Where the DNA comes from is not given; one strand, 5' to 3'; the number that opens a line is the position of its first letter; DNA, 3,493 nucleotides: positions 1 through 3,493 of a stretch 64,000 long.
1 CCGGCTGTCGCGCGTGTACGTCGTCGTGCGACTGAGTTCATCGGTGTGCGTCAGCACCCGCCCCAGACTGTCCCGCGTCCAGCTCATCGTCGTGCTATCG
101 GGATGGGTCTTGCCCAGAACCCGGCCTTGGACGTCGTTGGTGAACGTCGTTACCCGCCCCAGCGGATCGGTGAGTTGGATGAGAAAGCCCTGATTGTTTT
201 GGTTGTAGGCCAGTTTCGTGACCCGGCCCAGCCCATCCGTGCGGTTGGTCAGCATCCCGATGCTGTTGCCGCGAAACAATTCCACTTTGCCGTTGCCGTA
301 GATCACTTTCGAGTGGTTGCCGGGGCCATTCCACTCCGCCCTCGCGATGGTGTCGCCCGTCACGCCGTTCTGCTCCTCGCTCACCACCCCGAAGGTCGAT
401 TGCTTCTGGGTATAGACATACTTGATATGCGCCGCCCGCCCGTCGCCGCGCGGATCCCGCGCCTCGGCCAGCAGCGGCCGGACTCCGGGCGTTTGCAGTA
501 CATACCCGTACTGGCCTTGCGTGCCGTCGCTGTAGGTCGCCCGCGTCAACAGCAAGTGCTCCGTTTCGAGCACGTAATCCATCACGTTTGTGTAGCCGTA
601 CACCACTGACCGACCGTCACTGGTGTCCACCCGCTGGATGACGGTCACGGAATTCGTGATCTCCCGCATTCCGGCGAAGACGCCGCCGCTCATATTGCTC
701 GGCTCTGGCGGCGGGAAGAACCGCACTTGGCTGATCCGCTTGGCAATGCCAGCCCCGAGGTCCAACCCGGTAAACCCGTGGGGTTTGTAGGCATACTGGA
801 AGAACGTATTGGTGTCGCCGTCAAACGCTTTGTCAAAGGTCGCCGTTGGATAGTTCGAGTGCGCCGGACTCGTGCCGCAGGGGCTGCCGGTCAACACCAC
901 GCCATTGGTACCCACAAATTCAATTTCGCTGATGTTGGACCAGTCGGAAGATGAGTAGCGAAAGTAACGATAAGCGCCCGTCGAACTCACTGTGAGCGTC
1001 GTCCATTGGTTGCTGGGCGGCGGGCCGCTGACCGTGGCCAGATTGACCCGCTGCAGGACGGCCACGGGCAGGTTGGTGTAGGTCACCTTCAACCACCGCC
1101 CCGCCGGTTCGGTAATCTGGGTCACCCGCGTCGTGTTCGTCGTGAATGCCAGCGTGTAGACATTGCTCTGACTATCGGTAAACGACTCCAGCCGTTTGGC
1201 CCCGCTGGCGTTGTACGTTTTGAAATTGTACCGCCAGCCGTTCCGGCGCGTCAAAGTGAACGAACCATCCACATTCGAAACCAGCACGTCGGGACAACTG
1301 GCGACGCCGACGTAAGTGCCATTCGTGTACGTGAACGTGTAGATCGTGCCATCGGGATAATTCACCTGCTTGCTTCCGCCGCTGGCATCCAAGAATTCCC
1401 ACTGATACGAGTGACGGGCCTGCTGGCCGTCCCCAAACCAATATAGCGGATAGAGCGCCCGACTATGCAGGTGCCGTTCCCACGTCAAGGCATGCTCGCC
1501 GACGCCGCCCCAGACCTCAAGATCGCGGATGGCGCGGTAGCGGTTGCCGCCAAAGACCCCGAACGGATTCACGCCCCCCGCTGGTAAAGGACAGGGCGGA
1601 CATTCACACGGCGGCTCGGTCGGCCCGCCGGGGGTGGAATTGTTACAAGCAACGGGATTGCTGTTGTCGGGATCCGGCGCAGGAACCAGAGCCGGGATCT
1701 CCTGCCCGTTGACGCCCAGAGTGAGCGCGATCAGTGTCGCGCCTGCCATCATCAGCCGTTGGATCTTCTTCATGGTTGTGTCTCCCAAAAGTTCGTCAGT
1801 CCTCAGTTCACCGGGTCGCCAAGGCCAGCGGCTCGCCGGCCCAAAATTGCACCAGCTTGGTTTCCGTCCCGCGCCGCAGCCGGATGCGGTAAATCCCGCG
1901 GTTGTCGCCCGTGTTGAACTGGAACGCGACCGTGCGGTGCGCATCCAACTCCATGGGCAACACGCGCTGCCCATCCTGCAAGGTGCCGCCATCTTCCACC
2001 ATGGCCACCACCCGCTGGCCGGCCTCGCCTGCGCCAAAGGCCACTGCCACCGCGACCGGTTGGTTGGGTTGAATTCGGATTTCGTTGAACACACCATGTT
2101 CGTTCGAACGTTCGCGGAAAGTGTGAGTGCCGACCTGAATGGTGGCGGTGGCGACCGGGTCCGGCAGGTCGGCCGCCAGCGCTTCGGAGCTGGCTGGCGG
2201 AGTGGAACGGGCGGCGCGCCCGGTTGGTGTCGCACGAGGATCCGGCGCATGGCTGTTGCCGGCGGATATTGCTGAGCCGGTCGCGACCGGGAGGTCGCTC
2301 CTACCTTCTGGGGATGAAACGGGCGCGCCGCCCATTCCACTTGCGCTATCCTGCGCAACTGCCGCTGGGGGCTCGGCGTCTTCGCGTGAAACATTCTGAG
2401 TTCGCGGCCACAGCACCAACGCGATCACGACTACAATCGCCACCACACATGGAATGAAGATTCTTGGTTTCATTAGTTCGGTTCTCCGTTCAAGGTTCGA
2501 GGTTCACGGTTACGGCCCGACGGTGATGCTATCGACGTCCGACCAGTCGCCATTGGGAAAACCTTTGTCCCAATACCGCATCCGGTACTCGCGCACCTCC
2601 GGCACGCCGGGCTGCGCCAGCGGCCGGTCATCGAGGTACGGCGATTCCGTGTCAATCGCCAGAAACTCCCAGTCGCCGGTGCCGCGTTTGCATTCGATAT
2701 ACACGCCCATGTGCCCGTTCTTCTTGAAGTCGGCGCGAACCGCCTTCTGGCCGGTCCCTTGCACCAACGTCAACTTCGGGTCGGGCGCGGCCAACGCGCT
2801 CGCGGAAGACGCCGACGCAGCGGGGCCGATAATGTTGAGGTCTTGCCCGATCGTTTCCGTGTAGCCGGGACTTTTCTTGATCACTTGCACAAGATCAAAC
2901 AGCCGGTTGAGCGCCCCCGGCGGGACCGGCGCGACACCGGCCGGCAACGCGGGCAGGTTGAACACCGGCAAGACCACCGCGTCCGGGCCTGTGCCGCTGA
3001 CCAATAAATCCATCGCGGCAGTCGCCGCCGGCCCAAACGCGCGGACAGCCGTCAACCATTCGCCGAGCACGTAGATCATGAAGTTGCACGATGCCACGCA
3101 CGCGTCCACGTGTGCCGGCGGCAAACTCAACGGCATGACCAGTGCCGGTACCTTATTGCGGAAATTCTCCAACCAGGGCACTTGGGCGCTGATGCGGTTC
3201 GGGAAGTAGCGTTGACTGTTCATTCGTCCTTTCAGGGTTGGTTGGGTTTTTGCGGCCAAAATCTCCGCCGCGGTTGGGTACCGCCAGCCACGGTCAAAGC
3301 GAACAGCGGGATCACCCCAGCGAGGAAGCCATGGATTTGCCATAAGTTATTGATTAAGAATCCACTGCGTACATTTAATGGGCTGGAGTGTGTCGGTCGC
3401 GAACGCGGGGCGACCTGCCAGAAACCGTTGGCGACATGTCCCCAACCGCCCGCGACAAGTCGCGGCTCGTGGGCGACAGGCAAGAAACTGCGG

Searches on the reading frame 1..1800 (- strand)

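Call 11: search_protein_families(library=pfam, proteins=[window:1-1800:-], max_evalue=0.01)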
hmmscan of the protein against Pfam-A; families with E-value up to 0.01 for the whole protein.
window:1-1800:- (600 aa): 1 family
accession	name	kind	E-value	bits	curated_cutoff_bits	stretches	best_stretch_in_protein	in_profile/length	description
PF05593.20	RHS_repeat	-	3e-09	37.5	22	1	537-571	4-38/38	RHS Repeat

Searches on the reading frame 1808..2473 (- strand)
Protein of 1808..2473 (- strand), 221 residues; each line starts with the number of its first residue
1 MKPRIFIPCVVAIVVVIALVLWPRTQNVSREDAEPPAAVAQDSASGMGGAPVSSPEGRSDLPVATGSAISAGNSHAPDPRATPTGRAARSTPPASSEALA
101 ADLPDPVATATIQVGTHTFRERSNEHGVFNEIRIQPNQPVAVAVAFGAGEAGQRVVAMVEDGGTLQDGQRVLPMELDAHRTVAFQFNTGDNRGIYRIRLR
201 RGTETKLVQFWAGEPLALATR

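Call 11: search_protein_families(library=pfam, proteins=[window:1808-2473:-], max_evalue=0.01)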
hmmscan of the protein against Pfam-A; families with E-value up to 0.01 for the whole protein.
window:1808-2473:- (221 aa): 0 families

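Call 37: search_protein_families(library=pfam, proteins=[window:1808-2473:-], max_evalue=1)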
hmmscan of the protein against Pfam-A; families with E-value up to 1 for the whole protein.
window:1808-2473:- (221 aa): 1 family
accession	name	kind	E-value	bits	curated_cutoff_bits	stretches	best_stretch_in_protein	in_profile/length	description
PF11593.13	Med3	-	0.45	10.2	29.3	1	72-116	138-179/398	Mediator complex subunit 3 fungal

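Call 38: search_protein_families(library=ncbifam, proteins=[window:1808-2473:-], max_evalue=1)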
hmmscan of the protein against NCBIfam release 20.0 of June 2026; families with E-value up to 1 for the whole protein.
window:1808-2473:- (221 aa): 0 families

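Call 39: search_protein_families(library=phrogs, proteins=[window:1808-2473:-], max_evalue=0.1)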
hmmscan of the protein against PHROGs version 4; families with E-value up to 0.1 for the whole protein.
window:1808-2473:- (221 aa): 1 family
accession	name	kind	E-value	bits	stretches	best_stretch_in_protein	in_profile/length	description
phrog_197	-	moron, auxiliary metabolic gene and host takeover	0.015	15.7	1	4-115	232-326/486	Zot-like toxin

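Call 51: search_protein_families(library=padloc, proteins=[window:1808-2473:-], max_evalue=0.1)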
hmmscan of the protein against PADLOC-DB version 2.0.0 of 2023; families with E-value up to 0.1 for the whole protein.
window:1808-2473:- (221 aa): 0 families

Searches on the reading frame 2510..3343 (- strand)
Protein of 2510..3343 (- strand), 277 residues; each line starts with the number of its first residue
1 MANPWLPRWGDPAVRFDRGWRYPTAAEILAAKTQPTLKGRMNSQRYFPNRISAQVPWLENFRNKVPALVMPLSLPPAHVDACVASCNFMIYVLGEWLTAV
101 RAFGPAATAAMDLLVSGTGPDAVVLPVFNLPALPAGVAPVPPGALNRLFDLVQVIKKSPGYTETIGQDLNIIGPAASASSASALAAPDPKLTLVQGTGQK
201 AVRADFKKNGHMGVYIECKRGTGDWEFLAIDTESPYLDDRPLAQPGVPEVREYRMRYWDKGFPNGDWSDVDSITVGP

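Call 11: search_protein_families(library=pfam, proteins=[window:2510-3343:-], max_evalue=0.01)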
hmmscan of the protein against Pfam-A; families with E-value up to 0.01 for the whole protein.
window:2510-3343:- (277 aa): 0 families

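Call 12: find_encoding_contigs(protein=window:2510-3343:-, flank=6000, max_places=10)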
Protein window:2510-3343:- (277 aa): no gene with exactly this product is on record in the collection.

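Call 14: find_homologous_proteins(query=window:2510-3343:-, max_evalue=0.001)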
Query window:2510-3343:- (277 aa): 302 proteins with E <= 0.001 among 7302 candidates; the best 120 are listed.
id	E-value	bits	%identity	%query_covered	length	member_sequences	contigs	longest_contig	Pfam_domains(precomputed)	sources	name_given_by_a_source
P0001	2.8e-164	564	89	100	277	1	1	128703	-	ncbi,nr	ncbi:MAG: hypothetical protein PCFJNLEI_02293 [Verrucomicrobiae bacterium]|nr:hypothetical protein [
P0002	2.2e-158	544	85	100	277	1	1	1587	-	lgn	-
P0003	1.6e-157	542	100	86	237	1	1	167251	-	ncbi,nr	ncbi:MAG: hypothetical protein PCFJNLEI_00003 [Verrucomicrobiae bacterium]|nr:hypothetical protein [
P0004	1.2e-130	453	71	100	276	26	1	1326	-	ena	-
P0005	2.5e-128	446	69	100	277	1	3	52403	-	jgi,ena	jgi:hypothetical protein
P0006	3.5e-126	439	70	99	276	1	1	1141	-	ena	-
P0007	1.4e-125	437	69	100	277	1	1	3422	-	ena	-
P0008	2.4e-125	436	69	100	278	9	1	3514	-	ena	-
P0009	1.2e-124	434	69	100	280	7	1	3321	-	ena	-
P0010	2.1e-124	433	69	100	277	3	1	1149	-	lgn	-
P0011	2.0e-123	430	69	100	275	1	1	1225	-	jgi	-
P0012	1.2e-122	427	69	100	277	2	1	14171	-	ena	-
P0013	5.5e-121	422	67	100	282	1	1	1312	-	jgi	jgi:hypothetical protein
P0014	5.6e-121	422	68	100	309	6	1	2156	-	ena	-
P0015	1.8e-120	420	67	99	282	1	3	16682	-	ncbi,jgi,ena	-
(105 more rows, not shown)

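Call 15: find_encoding_contigs(protein=P0001, flank=5000, max_places=3)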
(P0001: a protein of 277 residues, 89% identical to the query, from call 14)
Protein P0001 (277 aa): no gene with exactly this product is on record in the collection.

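Call 16: find_encoding_contigs(protein=P0003, flank=5000, max_places=3)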
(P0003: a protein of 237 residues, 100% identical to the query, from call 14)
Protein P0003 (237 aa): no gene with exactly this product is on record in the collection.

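Call 17: find_encoding_contigs(protein=P0005, flank=5000, max_places=3)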
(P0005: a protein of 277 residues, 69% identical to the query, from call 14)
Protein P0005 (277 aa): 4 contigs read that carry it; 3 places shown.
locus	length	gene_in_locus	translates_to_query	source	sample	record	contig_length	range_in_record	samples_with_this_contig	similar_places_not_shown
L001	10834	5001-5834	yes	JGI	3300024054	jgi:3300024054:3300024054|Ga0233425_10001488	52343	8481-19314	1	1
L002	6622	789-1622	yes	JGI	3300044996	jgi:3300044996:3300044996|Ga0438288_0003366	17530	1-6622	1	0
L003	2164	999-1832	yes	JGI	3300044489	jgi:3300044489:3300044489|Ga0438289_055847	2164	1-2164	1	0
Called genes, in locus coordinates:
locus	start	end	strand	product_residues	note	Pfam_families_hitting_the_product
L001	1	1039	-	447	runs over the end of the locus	-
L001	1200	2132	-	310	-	-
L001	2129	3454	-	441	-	PF01041:DegT_DnrJ_EryC1, PF01053:Cys_Met_Meta_PP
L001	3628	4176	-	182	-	-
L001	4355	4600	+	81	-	-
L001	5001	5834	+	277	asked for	-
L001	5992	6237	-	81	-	-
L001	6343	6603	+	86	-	-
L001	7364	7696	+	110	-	PF08899:DUF1844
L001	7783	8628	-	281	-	PF00902:TatC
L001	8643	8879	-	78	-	-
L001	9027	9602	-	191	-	PF00691:OmpA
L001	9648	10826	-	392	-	PF00930:DPPIV_N (faint), PF10647:Gmad1 (faint), PF26550:Tricorn_2nd, PF14583:Pectate_lyase22 (faint), PF26549:Tricorn_N, PF26550:Tricorn_2nd, PF26549:Tricorn_N, PF07676:PD40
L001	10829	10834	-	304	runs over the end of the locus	PF13103:TonB_2, PF03544:TonB_C (weak)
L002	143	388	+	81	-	-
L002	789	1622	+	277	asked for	-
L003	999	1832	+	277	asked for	-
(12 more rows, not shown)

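Call 24: find_related_loci(query=A1, collection=genome_contigs, flank=5000)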
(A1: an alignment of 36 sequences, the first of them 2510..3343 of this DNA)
Query A1 (277 aa) in genome_contigs; peptide patterns used: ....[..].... (x = any residue, [..] = any of these).
144 stretches matched a pattern; 127 encode a relative of the query (tblastn E <= 1e-3); the best 80 are kept; 80 distinct loci.
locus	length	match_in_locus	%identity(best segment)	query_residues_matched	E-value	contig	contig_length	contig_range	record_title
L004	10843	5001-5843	67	1-275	5e-124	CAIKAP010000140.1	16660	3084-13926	MAG: uncultured Verrucomicrobia bacterium isolate AM-2014_bin-2847 genome assembly, contig: bin-2847:140/242, whole geno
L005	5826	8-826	65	1-277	9e-117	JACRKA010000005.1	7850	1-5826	MAG: Verrucomicrobia bacterium isolate NC_groundwater_1843_Pr3_B-0.1um_65_12 SR-2_scaffold_141_62017, whole genome shotg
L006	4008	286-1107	62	1-277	3e-113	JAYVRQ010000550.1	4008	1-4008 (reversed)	MAG: Chthoniobacteraceae bacterium isolate GL73_DN_concoct_239_sub GL73_DN_concoct_239_sub_549, whole genome shotgun seq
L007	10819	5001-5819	62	1-277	3e-109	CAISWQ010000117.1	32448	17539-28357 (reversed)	MAG: uncultured Lentisphaerae bacterium isolate LaPlata-15m-a_bin-260 genome assembly, contig: bin-260:117/125, whole ge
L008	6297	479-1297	56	1-277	4e-100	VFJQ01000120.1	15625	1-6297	MAG: Verrucomicrobia bacterium isolate Bin_38_5 c_000002153315, whole genome shotgun sequence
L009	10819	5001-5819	58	1-277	6e-99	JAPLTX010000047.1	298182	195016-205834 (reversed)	MAG: Verrucomicrobia bacterium isolate LacPavin_0818_WC55_MAG_62_14 LacPavin_0818_WC55_scaffold_85704, whole genome shot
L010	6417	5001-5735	55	31-277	1e-85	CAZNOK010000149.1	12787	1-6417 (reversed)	MAG TPA_asm: uncultured Verrucomicrobiota bacterium isolate SRP098346_co1_451 genome assembly, contig: NODE_5836_length_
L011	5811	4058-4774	54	34-277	1e-80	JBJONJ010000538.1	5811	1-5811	MAG: Verrucomicrobiota bacterium isolate umpqua_2019_sw_WHONDRS-S19S_0079_B_bin.102 scaffold_1796747, whole genome shotg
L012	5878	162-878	54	34-277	3e-80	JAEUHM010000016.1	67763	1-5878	MAG: Verrucomicrobiaceae bacterium isolate new MAG-17 k141_3401200, whole genome shotgun sequence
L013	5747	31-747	53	34-277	3e-79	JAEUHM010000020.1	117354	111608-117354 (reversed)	MAG: Verrucomicrobiaceae bacterium isolate new MAG-17 k141_43652, whole genome shotgun sequence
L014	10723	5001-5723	52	32-277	2e-79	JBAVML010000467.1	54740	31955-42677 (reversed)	MAG: Chthoniobacteraceae bacterium isolate MFD03081_ilm_asm_bin4 k127_47298, whole genome shotgun sequence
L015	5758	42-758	52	34-277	6e-79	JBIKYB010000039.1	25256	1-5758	MAG: Prosthecobacter sp. isolate ME2015-10-10_3300044731_group6_bin110 Rohwer_bin2784_scaffold_1003_c1, whole genome sho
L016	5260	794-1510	53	34-277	5e-79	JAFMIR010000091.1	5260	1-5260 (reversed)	MAG: Prosthecobacter sp. isolate DEBay_Sum019D_L_G_10 NODE_20366_length_5260_cov_7.926033, whole genome shotgun sequence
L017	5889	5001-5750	50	23-277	1e-78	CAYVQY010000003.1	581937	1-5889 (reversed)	MAG TPA_asm: uncultured Brevifollis sp. isolate SRP329715_co2_144 genome assembly, contig: NODE_6_length_581937_cov_19.0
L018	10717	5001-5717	52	34-277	9e-79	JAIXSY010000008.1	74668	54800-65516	MAG: Verrucomicrobiaceae bacterium isolate C8_MAG_00019 pond_C8_MAG_00019_000000000027, whole genome shotgun sequence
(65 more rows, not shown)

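Call 38: search_protein_families(library=ncbifam, proteins=[window:2510-3343:-], max_evalue=1)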
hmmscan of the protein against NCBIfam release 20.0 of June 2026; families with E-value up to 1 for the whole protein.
window:2510-3343:- (277 aa): 0 families

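Call 39: search_protein_families(library=phrogs, proteins=[window:2510-3343:-], max_evalue=0.1)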
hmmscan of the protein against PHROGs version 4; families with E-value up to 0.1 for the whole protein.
window:2510-3343:- (277 aa): 0 families

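Call 44: predict_structure(alignment_id=A1)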
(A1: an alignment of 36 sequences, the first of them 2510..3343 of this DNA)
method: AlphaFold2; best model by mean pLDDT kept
length: 277 residues; sequences in the alignment: 36
mean_pLDDT: 80.9   pTM: 0.57
mean pLDDT of the five models: 80.9, 80.8, 78.4, 75.1, 74.3
residues with pLDDT >= 90: 63; 70-90: 175; 50-70: 29; < 50: 10
segments of 3 or more residues with pLDDT < 50: 174-182
pLDDT, mean of each block of 10 residues (from residue 1): 62 72 79 79 77 87 91 86 89 74 67 83 70 79 88 84 86 49 71 88 88 92 89 91 88 91 83 88
secondary structure, 60 per line:
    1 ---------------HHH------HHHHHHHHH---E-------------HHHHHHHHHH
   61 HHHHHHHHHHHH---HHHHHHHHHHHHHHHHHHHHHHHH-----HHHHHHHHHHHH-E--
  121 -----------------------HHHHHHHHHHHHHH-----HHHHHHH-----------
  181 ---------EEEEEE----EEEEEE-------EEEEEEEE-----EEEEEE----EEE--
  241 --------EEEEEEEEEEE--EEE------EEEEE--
elements in order: H25-33 H51-72 H76-99 H105-116 H144-157 H163-169 E190-195 E200-205 E213-220 E226-231 E236-238 E249-259 E262-264 E271-275

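Call 50: fold_search(model_id=the predicted structure, library=pdb)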
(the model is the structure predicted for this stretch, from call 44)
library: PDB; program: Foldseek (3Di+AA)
matches with E <= 10: 1594; with E <= 0.001: 0
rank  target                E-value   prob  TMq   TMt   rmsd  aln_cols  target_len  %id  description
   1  3og4_B                1.8e-03  1.00  0.23  0.30   4.1        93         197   15  The crystal structure of human interferon lambda 1 complexed with its high affinity receptor in space group P21212 (released 2010-10-20)
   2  8pb1_C                1.9e-03  1.00  0.26  0.36   3.7        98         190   19  Cryo-EM structure of a pre-dimerized murine IL-12 complete extracellular signaling complex (Class 1), obtained after l (released 2024-02-07)
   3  7y8i_D                2.0e-03  1.00  0.24  0.63   3.7        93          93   16  Crystal structure of sDscam FNIII3 domain, isoform alpha7 (released 2023-05-24)
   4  1egj_A                2.0e-03  1.00  0.24  0.55   5.4       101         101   18  DOMAIN 4 OF THE BETA COMMON CHAIN IN COMPLEX WITH AN ANTIBODY (released 2001-02-15)
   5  8xwy_C                2.0e-03  1.00  0.22  0.34   4.1        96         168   14  Structure of Interleukin-27 (released 2025-01-22)
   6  6wdp                  2.2e-03  1.00  0.25  0.31   4.0        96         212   17  Interleukin 12 receptor subunit beta-1 (released 2021-02-24)
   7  7zxk_B                3.1e-03  1.00  0.25  0.35   3.6        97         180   11  Human IL-27 in complex with neutralizing SRF388 FAb fragment (released 2022-11-02)
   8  1x5x_MODEL_1_A        3.3e-03  1.00  0.26  0.57   6.6       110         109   12  Solution structure of the fibronectin type-III domain of human fibronectin type III domain containing protein  (released 2005-11-17)
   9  3di3_B                3.5e-03  1.00  0.24  0.33   4.2       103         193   14  Crystal structure of the complex of human interleukin-7 with glycosylated human interleukin-7 receptor alpha ectodomai (released 2009-01-27)
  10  2b5i_C                3.7e-03  1.00  0.25  0.34   3.8        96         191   14  cytokine receptor complex (released 2005-11-29)
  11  8ent_C                3.7e-03  1.00  0.25  0.33   4.0        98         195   14  Interleukin-21 signaling complex with IL-21R and IL-2Rg (released 2023-06-28)
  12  5t7a_A                4.1e-03  1.00  0.23  0.58   4.0        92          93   15  Crystal structure of Br derivative BhCBM56 (released 2017-08-23)
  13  4u49_A                4.4e-03  1.00  0.22  0.20   4.1        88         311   18  Crystal structure of Pectate Lyase Pel3 from Pectobacterium carotovorum with two monomers in the A.U (released 2015-08-05)
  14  4nn6_B                4.4e-03  1.00  0.24  0.32   4.2        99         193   17  Cytokine receptor complex - Crystal form 1B (released 2014-03-19)
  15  6p67_K                4.4e-03  1.00  0.24  0.33   4.2       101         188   15  Crystal Structure of a Complex of human IL-7Ralpha with an anti-IL-7Ralpha 2B8 Fab (released 2019-09-04)
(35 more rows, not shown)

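Call 51: search_protein_families(library=padloc, proteins=[window:2510-3343:-], max_evalue=0.1)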
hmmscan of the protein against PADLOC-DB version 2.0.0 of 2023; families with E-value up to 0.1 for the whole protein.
window:2510-3343:- (277 aa): 0 families

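Call 59: find_encoding_contigs(protein=P0002, flank=3000, max_places=3)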
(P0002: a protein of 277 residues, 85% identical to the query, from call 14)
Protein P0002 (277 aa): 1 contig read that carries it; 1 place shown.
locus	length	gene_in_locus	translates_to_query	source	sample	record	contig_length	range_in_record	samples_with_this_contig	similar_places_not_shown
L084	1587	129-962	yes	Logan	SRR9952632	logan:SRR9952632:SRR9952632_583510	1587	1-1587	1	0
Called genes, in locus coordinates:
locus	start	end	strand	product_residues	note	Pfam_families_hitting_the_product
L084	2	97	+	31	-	?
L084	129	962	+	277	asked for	-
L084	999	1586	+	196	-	?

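Call 72: find_related_loci(query=window:2510-3343:-, collection=metagenome_contigs, flank=3000)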
Query window:2510-3343:- (277 aa) in metagenome_contigs; peptide patterns used: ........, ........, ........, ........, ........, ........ (x = any residue, [..] = any of these).
547 stretches matched a pattern; 36 encode a relative of the query (tblastn E <= 1e-3); 36 distinct loci.
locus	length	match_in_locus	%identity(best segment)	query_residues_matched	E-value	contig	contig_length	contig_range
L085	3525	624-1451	72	1-277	1e-138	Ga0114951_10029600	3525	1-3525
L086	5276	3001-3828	70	1-277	3e-130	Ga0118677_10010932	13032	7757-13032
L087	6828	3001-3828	69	1-277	2e-128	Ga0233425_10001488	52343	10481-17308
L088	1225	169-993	69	1-277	2e-132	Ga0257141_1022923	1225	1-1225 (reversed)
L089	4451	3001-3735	61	1-249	8e-91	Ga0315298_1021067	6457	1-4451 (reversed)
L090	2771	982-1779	41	8-276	3e-45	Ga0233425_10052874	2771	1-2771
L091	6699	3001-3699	43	40-276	2e-43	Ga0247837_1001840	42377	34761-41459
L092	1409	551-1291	40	32-276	4e-44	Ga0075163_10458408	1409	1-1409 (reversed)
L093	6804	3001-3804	39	8-276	9e-42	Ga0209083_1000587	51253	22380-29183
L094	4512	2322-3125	39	8-276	1e-40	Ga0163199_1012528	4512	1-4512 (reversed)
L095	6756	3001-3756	38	27-276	4e-40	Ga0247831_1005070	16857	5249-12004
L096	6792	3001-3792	39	8-276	2e-39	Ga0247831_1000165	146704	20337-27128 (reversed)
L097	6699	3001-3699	41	40-276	2e-39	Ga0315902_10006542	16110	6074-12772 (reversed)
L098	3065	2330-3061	39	6-254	4e-39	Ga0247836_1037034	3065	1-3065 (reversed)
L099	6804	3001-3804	39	8-276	9e-42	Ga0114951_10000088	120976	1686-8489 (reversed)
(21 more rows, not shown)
